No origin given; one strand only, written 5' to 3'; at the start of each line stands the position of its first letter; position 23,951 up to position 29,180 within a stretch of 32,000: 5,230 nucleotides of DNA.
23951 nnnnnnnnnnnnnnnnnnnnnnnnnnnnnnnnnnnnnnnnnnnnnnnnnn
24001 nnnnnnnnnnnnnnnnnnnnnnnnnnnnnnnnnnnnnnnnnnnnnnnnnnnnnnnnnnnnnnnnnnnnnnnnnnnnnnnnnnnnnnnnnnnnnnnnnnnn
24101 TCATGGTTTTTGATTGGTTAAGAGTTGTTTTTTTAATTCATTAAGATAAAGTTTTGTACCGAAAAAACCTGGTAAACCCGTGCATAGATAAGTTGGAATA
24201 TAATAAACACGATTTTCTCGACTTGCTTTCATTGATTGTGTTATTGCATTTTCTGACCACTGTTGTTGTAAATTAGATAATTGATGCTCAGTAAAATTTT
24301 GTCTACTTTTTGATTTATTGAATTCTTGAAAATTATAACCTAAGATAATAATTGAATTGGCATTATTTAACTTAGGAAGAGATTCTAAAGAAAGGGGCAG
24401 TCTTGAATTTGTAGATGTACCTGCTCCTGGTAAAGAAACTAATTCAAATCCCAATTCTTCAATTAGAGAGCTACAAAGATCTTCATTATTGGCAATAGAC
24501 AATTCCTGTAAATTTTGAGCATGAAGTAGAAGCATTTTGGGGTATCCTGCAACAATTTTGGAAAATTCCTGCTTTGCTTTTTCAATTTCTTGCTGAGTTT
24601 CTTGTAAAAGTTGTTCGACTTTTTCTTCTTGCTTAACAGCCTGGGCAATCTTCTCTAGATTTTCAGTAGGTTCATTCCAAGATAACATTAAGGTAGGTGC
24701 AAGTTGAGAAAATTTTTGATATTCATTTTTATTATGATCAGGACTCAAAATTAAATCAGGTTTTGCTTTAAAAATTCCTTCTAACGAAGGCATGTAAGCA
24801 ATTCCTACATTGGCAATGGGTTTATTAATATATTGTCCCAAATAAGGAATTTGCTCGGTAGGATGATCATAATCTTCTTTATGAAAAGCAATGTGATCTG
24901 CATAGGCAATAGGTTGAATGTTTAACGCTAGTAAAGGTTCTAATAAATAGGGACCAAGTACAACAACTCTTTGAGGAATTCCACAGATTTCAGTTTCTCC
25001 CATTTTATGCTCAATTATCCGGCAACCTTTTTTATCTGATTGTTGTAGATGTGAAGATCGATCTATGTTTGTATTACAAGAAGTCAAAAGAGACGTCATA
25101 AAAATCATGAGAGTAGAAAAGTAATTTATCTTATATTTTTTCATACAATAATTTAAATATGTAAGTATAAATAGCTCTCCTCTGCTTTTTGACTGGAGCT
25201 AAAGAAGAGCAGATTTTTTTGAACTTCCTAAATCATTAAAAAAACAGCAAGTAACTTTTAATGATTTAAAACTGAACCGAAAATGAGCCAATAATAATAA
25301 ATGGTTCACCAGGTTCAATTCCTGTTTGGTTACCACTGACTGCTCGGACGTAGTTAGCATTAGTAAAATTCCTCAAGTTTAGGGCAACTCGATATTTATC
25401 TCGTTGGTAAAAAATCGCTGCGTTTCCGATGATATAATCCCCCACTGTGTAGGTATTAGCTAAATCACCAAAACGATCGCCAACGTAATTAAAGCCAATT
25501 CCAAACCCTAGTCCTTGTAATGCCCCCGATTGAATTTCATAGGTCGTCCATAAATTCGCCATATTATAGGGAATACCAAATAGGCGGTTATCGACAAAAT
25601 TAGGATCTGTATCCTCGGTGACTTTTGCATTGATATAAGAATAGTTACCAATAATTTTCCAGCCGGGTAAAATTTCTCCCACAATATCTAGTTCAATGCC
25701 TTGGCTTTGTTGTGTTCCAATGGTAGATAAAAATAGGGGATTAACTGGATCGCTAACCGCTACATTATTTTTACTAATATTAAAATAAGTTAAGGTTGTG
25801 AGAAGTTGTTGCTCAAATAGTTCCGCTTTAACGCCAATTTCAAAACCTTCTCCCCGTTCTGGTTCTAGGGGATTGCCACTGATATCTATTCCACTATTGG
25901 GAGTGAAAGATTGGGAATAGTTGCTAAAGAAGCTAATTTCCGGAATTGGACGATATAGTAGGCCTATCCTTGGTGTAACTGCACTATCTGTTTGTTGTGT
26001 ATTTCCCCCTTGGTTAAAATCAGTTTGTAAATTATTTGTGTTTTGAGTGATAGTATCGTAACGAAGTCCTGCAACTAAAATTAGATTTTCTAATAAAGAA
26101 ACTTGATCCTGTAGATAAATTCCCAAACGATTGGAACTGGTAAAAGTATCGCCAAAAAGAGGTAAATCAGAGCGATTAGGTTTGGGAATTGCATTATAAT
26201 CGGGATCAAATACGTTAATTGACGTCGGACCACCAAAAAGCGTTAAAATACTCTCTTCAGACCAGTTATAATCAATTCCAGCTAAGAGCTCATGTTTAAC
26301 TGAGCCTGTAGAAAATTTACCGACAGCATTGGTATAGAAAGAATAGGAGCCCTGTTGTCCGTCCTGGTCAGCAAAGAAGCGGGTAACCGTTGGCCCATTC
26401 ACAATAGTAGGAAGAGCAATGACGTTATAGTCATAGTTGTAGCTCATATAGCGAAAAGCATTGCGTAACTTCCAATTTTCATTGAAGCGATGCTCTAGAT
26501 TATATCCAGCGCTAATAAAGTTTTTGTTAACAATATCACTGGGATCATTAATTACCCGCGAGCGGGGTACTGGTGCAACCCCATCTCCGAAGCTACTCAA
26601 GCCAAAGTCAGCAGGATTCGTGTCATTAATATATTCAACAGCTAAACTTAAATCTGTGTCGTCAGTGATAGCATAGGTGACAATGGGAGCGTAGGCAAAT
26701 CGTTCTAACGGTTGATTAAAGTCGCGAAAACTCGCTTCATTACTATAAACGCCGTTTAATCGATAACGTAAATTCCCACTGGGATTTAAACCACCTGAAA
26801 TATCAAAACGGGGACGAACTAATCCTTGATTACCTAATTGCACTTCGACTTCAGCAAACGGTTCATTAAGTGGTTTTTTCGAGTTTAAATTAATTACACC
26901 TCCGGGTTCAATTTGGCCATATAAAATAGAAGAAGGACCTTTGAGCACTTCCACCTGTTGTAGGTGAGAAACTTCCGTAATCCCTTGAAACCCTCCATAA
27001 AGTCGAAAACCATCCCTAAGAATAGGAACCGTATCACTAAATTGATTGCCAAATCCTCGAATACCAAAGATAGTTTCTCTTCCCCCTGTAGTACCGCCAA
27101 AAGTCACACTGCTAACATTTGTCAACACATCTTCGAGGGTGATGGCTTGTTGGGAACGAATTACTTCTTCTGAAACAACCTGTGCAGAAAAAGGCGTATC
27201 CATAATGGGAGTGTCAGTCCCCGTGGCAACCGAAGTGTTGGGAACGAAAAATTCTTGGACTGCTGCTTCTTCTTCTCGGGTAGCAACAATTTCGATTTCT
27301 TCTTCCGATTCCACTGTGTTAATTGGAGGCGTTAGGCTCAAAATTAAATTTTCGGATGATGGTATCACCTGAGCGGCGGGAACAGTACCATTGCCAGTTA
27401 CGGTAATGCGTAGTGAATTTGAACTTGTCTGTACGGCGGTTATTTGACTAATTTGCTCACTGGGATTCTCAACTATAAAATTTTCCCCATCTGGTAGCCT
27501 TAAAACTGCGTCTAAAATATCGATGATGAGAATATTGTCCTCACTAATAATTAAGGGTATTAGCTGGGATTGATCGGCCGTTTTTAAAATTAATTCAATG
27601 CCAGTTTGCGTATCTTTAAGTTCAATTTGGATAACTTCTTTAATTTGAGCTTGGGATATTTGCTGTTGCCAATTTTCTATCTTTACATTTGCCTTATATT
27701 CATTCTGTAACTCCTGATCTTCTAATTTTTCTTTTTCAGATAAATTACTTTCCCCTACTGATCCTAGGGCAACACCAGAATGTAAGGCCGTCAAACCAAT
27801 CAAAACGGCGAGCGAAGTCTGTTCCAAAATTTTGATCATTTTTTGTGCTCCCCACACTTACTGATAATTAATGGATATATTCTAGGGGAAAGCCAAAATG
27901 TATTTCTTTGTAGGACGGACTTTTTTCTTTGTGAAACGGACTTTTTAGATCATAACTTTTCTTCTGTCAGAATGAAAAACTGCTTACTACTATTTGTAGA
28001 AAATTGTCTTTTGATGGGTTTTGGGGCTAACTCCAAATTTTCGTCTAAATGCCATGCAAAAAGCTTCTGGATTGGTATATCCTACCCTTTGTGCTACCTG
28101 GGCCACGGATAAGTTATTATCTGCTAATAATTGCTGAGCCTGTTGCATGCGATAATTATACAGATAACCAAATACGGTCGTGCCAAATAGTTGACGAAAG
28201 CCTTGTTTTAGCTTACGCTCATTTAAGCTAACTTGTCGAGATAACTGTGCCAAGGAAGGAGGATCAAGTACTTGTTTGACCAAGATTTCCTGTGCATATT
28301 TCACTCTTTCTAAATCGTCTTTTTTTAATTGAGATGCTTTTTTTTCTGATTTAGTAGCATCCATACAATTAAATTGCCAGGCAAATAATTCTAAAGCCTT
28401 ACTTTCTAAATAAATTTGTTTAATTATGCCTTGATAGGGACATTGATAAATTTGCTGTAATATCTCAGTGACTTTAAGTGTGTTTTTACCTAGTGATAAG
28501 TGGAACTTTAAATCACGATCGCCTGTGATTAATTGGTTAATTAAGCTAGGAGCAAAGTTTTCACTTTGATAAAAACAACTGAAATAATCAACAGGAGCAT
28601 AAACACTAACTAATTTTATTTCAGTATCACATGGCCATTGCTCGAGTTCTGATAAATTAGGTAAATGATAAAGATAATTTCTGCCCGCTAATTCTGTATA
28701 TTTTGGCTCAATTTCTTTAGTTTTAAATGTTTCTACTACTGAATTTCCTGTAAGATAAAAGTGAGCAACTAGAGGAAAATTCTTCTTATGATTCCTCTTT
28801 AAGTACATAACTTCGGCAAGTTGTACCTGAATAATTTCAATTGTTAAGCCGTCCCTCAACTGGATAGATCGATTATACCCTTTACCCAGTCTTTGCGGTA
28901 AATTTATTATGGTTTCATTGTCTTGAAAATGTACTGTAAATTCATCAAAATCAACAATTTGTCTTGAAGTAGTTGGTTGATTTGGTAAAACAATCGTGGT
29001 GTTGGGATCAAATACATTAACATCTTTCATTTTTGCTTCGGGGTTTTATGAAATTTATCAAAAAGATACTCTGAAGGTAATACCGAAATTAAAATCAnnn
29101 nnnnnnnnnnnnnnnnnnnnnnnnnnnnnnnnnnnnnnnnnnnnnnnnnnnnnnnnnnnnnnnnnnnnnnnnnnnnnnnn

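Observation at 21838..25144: Binding protein + putative bis-His [2Fe-2S] protein + MFS permease operon: candidate ABC-independent xenosiderophore route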

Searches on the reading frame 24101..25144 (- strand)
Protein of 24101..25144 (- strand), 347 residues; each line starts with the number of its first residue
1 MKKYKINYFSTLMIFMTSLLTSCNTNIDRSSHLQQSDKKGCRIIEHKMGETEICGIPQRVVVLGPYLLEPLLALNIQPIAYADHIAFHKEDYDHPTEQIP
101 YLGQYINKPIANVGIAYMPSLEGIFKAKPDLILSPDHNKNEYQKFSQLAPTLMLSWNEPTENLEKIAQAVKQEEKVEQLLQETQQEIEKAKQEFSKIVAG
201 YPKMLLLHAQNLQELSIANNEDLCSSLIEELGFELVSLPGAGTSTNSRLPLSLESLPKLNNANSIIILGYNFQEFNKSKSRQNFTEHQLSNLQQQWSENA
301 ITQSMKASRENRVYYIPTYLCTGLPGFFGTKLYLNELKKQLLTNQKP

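Call 5: search_protein_families(library=pfam, proteins=[window:24101-25144:-], max_evalue=0.01)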
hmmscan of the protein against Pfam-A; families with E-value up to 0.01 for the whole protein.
window:24101-25144:- (347 aa): 1 family
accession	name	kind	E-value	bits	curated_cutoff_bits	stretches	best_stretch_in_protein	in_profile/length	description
PF01497.23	Peripla_BP_2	-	1.8e-17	64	27.5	1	109-318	39-233/235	Periplasmic binding protein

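Call 6: search_protein_families(library=ncbifam, proteins=[window:24101-25144:-], max_evalue=0.01)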
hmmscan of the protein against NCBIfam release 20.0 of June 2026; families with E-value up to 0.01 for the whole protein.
window:24101-25144:- (347 aa): 5 families
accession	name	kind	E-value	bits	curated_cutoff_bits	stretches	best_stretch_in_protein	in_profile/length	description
NF008501.1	PRK11411.1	subfamily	2e-19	69.7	320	1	36-277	18-247/303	Fe(3+) dicitrate ABC transporter substrate-binding protein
NF008200.0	PRK10957.1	equivalog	2.6e-13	49.6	205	1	9-274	7-281/330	Fe2+-enterobactin ABC transporter substrate-binding protein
NF007864.0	PRK10576.1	equivalog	1.2e-08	34.6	252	1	57-234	35-208/297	Fe(3+)-hydroxamate ABC transporter substrate-binding protein FhuD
NF049932.1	TranspRegBtr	equivalog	1.5e-07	30.4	900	1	67-316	277-501/531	bacillibactin transport transcriptional regulator Btr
TIGR03659.1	IsdE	equivalog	4e-07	29.5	298.65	1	108-338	74-288/292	heme ABC transporter substrate-binding protein IsdE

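Call 40: search_solved_structures(query=window:24101-25144:-, max_evalue=0.001)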
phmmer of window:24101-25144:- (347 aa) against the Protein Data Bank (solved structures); distinct sequences matched with E-value up to 0.001: 34.
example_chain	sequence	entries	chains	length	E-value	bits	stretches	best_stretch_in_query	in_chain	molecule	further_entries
6all_A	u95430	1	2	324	6.5e-14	54.8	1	18-270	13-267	Fe(3+)-citrate-binding protein yfmC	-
8y4y_A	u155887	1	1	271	3.4e-13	52.4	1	43-195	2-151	ABC transporter substrate-binding protein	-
8y4v_A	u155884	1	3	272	3.4e-13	52.4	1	43-195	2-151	ABC transporter substrate-binding protein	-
3tef_A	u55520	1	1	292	4e-10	42.3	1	43-199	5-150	Iron(III) ABC transporter, periplasmic iron-compound-binding protein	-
8bf6_A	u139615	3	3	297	9.5e-10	41.1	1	36-195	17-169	ABC transporter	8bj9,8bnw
3tny_A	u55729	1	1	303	6.1e-09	38.4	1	32-341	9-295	YfiY (ABC transport system substrate-binding protein)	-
7w8f_A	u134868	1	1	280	8.5e-09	38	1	44-232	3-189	Putative periplasm binding protein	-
3mwf_A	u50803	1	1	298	2.1e-08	36.7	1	44-190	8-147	Iron-regulated ABC transporter siderophore-binding protein SirA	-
8b7x_A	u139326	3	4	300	4.3e-08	35.7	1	42-193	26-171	Siderophore ABC transporter substrate-binding protein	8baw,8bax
6mfl_A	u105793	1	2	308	1e-07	34.5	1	43-204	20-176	Siderophore Binding Protein BauB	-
3eiw_A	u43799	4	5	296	1.1e-07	34.3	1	49-195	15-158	HtsA protein | Ferrichrome ABC transporter lipoprotein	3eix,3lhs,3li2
5mbq_A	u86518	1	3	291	4.6e-07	32.3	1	35-235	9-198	Enterochelin uptake periplasmic binding protein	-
5mbu_A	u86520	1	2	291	4.9e-07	32.2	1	35-235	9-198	Enterochelin uptake periplasmic binding protein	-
2chu_A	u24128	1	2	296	5.2e-07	32.1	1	33-216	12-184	ENTEROCHELIN UPTAKE PERIPLASMIC BINDING PROTEIN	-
5mbu_B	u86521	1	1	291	6.5e-07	31.8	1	35-235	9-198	Enterochelin uptake periplasmic binding protein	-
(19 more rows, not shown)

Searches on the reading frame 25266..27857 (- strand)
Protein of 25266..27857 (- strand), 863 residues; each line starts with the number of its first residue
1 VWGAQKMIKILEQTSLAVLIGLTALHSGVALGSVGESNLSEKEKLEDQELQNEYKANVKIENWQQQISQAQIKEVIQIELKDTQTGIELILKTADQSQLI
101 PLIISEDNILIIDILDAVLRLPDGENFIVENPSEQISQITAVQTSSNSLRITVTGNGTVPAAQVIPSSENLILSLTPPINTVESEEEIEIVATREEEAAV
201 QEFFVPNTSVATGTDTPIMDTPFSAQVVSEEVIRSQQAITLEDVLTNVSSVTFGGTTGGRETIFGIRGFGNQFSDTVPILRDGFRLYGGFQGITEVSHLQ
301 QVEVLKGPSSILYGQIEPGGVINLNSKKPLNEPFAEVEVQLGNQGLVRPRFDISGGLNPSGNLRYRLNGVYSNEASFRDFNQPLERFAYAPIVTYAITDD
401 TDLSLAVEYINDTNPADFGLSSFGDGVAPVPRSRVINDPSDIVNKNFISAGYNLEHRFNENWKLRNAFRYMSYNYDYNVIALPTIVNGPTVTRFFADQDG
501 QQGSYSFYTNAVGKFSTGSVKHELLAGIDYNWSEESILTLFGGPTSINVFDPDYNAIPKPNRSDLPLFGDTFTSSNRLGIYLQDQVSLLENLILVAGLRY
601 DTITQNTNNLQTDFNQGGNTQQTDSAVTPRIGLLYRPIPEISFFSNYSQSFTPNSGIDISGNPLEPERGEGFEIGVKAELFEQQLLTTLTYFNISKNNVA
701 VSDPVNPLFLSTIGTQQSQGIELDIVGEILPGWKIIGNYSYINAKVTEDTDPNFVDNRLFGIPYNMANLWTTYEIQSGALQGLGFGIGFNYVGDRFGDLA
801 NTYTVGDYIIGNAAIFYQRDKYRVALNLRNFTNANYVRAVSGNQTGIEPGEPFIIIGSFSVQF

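Call 5: search_protein_families(library=pfam, proteins=[window:25266-27857:-], max_evalue=0.01)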
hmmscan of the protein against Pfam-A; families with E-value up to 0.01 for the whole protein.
window:25266-27857:- (863 aa): 3 families
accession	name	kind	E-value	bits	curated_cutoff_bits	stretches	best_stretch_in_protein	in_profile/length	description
PF00593.30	TonB_dep_Rec_b-barrel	-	6.2e-66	224.5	27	1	396-830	8-435/436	TonB dependent receptor-like, beta-barrel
PF07715.20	Plug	-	1.4e-21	77.4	23.9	1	218-321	2-107/107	TonB-dependent Receptor Plug Domain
PF11741.13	AMIN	-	5.9e-13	49.2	20.5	1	78-174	2-100/101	AMIN domain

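Call 6: search_protein_families(library=ncbifam, proteins=[window:25266-27857:-], max_evalue=0.01)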
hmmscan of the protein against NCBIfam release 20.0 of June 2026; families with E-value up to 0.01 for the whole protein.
window:25266-27857:- (863 aa): 26 families (the best 25 are shown)
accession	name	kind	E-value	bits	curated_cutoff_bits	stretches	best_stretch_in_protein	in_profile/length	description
TIGR01783.1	TonB-siderophor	subfamily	1.1e-108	364.7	223.5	1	220-862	1-648/649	TonB-dependent siderophore receptor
NF007465.0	PRK10044.1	equivalog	4e-98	329.4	803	1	207-839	65-703/726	ferrichrome porin FhuA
NF010651.0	PRK14050.1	equivalog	2.4e-83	280.5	884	1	195-845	53-713/730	TonB-dependent siderophore receptor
NF010650.0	PRK14049.1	equivalog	1.7e-80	271.2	904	1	194-818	54-680/729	ferrioxamine B receptor precursor protein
NF047944.1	FoxamRcptFoxA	equivalog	2.9e-77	260.5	1300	1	205-841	38-676/697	ferrioxamine B receptor FoxA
NF007349.0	PRK09840.1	equivalog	2.9e-51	174.4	686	1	172-853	22-750/760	catecholate siderophore receptor Fiu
NF049960.1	siderphRecptFauA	equivalog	4e-44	151.2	900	1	202-837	58-702/727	TonB-dependent alcaligin siderophore receptor FauA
NF007447.0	PRK10003.1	equivalog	3.7e-39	134.6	666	1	189-836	47-703/727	ferric-rhodotorulic acid/ferric-coprogen receptor FhuE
TIGR01785.1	TonB-hemin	subfamily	9e-27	93.8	316.85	2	210-329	7-131/677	TonB-dependent heme/hemoglobin receptor family protein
TIGR01786.1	TonB-hemlactrns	subfamily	3.7e-18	65.2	323.75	2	197-329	12-136/719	TonB-dependent hemoglobin/transferrin/lactoferrin family receptor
NF041535.1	TonB_rec_PqqU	equivalog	1.2e-13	50.3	1200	2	220-410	15-215/676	TonB-dependent receptor PqqU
TIGR01779.1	TonB-B12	equivalog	1.4e-13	50.3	599.7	2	224-375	48-200/614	TonB-dependent vitamin B12 receptor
NF049945.1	TonB_dep_FCYXU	equivalog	1.4e-10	40.5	825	2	295-338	135-178/697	TonB-dependent receptor, FCYXU motif-type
NF007478.2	PRK10064.1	equivalog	1.1e-09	37.2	745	1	210-328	36-159/663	catecholate siderophore receptor CirA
NF010011.0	PRK13484.1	equivalog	9.7e-09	34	1197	1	211-341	37-172/682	IreA family TonB-dependent siderophore receptor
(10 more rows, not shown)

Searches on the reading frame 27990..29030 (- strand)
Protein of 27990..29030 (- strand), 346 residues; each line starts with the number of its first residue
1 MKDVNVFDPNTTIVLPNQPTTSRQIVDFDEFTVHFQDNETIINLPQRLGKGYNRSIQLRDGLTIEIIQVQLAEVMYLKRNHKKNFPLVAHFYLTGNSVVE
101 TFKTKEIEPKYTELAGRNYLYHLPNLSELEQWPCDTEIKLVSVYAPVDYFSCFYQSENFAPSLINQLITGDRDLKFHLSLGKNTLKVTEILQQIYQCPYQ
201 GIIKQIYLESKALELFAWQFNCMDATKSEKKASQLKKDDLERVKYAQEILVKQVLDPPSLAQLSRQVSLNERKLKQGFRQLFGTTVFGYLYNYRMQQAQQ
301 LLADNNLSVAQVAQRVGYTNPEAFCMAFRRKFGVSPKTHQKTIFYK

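Call 5: search_protein_families(library=pfam, proteins=[window:27990-29030:-], max_evalue=0.01)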
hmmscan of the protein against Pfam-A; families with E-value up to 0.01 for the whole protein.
window:27990-29030:- (346 aa): 2 families
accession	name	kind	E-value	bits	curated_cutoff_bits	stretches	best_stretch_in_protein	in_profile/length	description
PF12833.13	HTH_18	-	2.2e-21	76.4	33.6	1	263-341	1-79/80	Helix-turn-helix domain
PF00165.29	HTH_AraC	-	5e-09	36.5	26.6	1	304-337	6-38/42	Bacterial regulatory helix-turn-helix proteins, AraC family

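Call 6: search_protein_families(library=ncbifam, proteins=[window:27990-29030:-], max_evalue=0.01)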
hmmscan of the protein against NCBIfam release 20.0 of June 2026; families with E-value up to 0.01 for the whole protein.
window:27990-29030:- (346 aa): 30 families (the best 25 are shown)
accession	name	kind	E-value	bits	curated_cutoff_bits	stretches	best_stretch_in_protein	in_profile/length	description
NF007860.0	PRK10572.1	equivalog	3e-15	55.9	208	1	224-342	168-284/292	arabinose operon transcriptional regulator AraC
NF006902.0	PRK09393.1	equivalog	2.5e-14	53.2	425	1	244-342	223-321/327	transcriptional regulator FtrA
NF041686.2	ant_diox_reg_AndR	equivalog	2.5e-12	47.1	350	1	228-338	204-316/321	anthranilate 1,2-dioxygenase regulatory protein AndR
NF049968.1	QhpR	equivalog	2.7e-12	46.4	250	1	232-339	177-283/284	AraC-like transcriptional regulator QhpR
NF047788.1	TransRegPocR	equivalog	1.3e-11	44.3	500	1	227-342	175-290/296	transcriptional regulator PocR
TIGR04094.1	adjacent_YSIRK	equivalog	2.2e-11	43.3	200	1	259-340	303-383/383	YSIRK-targeted surface antigen transcriptional regulator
NF010026.0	PRK13501.1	equivalog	2.3e-11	43.4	363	1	249-341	184-276/290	HTH-type transcriptional activator RhaR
NF040475.1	chlor_reg_RclR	equivalog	2e-10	40.5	400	1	257-341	193-277/284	reactive chlorine-specific transcriptional regulator RclR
NF010025.2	PRK13500.1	equivalog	5.3e-10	39.3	525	1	259-339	194-274/282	HTH-type transcriptional activator RhaR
NF047455.1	TF_Staph_AryK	equivalog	8e-10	37.6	850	1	155-341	69-257/759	transcriptional regulator AryK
NF010028.0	PRK13503.1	equivalog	2.3e-09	37.1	288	1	243-340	173-270/278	HTH-type transcriptional activator RhaS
NF010027.0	PRK13502.1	equivalog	6.8e-09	35.6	384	1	256-338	191-273/282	HTH-type transcriptional activator RhaR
NF052371.1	TransRegGbdRPseu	equivalog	7.7e-09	35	480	1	255-342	239-326/365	choline metabolism transcriptional regulator GbdR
NF049932.1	TranspRegBtr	equivalog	1.3e-08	33.8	900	1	259-341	182-264/531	bacillibactin transport transcriptional regulator Btr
NF007693.0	PRK10371.1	equivalog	8.3e-08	31.8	253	1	199-341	157-298/309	transcriptional regulator MelR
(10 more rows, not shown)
